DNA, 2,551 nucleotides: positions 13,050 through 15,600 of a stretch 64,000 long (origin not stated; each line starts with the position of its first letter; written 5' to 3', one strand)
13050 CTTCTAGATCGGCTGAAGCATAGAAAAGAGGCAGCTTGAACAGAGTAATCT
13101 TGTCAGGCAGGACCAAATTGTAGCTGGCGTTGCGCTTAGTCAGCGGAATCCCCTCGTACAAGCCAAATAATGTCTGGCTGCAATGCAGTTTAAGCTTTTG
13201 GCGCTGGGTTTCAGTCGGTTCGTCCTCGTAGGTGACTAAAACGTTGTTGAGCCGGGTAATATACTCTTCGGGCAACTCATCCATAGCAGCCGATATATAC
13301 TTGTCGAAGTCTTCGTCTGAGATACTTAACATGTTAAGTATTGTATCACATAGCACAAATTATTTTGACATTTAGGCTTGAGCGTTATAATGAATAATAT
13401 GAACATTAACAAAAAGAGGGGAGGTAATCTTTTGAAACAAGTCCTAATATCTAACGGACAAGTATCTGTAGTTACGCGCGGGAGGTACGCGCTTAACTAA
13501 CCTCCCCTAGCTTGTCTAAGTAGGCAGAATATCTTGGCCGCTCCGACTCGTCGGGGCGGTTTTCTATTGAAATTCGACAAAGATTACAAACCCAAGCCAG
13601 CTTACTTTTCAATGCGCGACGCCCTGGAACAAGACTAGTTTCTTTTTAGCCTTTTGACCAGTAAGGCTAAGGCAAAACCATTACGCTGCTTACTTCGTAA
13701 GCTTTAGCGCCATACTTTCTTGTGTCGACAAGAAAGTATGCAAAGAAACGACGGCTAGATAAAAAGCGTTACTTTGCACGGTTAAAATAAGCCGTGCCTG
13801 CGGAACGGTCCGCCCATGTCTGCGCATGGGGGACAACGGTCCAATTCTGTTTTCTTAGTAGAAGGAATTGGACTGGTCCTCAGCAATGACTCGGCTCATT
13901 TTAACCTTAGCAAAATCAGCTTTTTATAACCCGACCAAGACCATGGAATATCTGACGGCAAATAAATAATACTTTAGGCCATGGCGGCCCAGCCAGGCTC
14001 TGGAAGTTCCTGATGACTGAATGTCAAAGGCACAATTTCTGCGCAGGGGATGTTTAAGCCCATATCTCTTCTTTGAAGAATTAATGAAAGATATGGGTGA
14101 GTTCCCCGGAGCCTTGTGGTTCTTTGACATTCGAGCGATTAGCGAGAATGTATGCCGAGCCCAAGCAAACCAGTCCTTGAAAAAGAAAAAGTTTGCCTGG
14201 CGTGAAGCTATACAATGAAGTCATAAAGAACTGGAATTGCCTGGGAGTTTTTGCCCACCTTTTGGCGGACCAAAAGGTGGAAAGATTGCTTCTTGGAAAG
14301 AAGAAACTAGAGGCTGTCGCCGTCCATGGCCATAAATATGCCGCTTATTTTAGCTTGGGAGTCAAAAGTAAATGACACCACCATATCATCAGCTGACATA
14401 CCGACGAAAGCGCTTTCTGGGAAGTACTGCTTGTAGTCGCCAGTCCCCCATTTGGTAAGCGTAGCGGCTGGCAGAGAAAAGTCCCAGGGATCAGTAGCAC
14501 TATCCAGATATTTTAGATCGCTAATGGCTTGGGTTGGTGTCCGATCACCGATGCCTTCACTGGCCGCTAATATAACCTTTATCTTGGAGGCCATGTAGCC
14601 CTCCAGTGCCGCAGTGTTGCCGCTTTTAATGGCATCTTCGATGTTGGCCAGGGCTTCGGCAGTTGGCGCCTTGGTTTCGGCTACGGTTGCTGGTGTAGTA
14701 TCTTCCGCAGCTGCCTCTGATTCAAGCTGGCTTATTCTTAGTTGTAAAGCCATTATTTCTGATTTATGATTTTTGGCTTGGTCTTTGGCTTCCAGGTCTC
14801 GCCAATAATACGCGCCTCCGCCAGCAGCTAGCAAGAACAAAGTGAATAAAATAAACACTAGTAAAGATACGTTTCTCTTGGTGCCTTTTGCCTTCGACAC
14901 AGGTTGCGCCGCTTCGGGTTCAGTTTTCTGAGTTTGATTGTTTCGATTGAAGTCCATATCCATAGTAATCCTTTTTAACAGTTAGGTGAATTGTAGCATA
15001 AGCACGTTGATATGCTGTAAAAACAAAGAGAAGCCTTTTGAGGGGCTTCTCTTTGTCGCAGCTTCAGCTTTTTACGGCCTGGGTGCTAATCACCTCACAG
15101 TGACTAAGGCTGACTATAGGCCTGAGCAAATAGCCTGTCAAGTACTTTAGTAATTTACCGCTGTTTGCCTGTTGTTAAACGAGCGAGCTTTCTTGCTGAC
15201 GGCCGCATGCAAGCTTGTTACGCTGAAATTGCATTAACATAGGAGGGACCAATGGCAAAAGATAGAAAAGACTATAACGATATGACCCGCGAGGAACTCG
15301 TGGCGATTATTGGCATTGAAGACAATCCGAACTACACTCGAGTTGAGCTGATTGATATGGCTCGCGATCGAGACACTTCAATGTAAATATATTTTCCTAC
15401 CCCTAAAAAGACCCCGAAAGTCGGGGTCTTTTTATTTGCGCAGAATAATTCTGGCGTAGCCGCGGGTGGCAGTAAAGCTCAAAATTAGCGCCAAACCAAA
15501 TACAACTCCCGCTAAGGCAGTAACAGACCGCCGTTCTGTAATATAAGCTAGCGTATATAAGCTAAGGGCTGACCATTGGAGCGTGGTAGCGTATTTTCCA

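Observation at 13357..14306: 950-bp non-coding region with promoter/terminator-bounded small transcript and a perfect 30-bp palindrome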

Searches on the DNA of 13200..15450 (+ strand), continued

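Call 92: search_dna_similar(query=window:13706-13756:+, collection=phages, mode=distant, max_evalue=10, max_rows=15)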
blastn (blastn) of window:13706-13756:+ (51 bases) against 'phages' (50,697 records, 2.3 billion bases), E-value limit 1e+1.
Records with a match: 15; places in all: 15; records where one place covers at least 80% of the query: 0.
Best place of each record, by identity: >=99% 6; 95-99% 5; 90-95% 4.
By first word of the organism name: Prevotella 9; Clostridium 4; Bacillus 2.
By host as written in the record: Prevotella sp. 9; Clostridium_AP sp000509125 DA266 4; Bacillus subtilis W-23-S(r); Bacillus licheniformis ATCC 9945a 2.
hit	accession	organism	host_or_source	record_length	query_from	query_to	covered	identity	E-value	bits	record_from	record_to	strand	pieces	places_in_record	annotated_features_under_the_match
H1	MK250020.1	Prevotella phage Lak-B1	Prevotella sp.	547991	22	46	49%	92.0%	3e-1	37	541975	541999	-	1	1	record has no annotation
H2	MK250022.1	Prevotella phage Lak-B3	Prevotella sp.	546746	22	46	49%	92.0%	3e-1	37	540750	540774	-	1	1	record has no annotation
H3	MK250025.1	Prevotella phage Lak-B6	Prevotella sp.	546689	22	46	49%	92.0%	3e-1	37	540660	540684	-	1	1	record has no annotation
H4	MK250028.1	Prevotella phage Lak-B9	Prevotella sp.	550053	22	46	49%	92.0%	3e-1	37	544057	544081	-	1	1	record has no annotation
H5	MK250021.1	Prevotella phage Lak-B2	Prevotella sp.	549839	25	46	43%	95.5%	1e+0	37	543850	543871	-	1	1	record has no annotation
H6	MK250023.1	Prevotella phage Lak-B4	Prevotella sp.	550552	25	46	43%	95.5%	1e+0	37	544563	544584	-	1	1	record has no annotation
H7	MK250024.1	Prevotella phage Lak-B5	Prevotella sp.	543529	25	46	43%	95.5%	1e+0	37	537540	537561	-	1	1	record has no annotation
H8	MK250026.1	Prevotella phage Lak-B7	Prevotella sp.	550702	25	46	43%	95.5%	1e+0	37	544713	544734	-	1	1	record has no annotation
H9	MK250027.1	Prevotella phage Lak-B8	Prevotella sp.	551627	25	46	43%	95.5%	1e+0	37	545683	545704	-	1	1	record has no annotation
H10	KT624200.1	Bacillus phage SP-15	Bacillus subtilis W-23-S(r); Bacillus ...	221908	24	41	35%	100.0%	4e+0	34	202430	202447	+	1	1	hypothetical protein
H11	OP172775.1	Clostridium phage CS266P1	Clostridium_AP sp000509125 DA266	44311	25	42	35%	100.0%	4e+0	34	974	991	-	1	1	hypothetical protein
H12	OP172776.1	Clostridium phage CS266P2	Clostridium_AP sp000509125 DA266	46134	25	42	35%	100.0%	4e+0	34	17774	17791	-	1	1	hypothetical protein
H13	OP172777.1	Clostridium phage CS266P3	Clostridium_AP sp000509125 DA266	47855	25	42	35%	100.0%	4e+0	34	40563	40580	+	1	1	hypothetical protein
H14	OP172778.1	Clostridium phage CS266P4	Clostridium_AP sp000509125 DA266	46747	25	42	35%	100.0%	4e+0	34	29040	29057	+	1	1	hypothetical protein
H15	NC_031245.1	Bacillus phage SP-15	Bacillus subtilis W-23-S(r); Bacillus ...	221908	24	41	35%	100.0%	4e+0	34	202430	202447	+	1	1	hypothetical protein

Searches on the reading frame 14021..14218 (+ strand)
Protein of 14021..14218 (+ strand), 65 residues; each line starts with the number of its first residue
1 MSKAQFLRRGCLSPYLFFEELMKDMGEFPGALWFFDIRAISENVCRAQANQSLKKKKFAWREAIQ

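Call 89: find_homologous_proteins(query=window:14021-14218:+, max_evalue=0.01)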
Query window:14021-14218:+: no candidate shares three 5-residue words with the query. No homologue found.
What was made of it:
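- The 65-aa ORF has no homologue at all (call 89).
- Tried and rejected: A homologue search with the 65-aa ORF 14021-14218 found nothing (call 89).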
